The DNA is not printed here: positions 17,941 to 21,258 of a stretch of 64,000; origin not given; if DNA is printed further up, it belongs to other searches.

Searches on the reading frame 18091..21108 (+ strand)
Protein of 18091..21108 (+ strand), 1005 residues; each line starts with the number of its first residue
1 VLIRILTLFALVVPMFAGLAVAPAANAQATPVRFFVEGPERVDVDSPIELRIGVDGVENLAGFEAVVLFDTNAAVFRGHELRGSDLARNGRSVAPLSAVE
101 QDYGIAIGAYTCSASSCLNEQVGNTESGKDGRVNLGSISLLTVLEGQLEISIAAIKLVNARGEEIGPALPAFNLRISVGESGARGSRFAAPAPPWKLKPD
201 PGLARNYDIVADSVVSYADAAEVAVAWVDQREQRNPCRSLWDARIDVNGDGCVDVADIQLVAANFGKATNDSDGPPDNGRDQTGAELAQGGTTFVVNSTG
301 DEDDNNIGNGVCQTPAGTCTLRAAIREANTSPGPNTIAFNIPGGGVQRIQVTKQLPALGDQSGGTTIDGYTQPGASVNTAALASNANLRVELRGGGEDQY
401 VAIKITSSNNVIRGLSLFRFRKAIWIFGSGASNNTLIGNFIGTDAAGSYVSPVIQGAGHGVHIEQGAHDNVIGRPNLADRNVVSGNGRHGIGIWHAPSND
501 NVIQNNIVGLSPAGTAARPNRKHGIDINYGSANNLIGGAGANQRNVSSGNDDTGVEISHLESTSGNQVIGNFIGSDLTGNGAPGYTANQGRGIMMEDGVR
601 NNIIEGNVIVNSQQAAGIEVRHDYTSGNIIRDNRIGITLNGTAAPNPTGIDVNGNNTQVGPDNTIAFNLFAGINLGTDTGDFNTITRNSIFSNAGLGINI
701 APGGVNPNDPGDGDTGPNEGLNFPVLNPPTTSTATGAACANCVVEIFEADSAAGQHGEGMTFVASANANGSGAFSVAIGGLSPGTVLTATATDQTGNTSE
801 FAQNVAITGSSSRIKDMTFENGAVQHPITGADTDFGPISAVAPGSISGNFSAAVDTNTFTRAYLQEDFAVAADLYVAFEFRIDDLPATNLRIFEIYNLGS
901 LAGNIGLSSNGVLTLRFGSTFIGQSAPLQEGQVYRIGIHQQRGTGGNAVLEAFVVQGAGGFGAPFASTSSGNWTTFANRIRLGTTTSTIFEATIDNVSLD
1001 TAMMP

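Call 47: search_protein_families(library=pfam, proteins=[window:18091-21108:+], max_evalue=0.01)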
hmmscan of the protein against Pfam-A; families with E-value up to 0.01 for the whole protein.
window:18091-21108:+ (1005 aa): 1 family
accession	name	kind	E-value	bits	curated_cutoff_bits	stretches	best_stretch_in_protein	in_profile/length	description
PF17936.7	Big_6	-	6.1e-05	23.6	27.6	1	735-803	18-78/83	Bacterial Ig domain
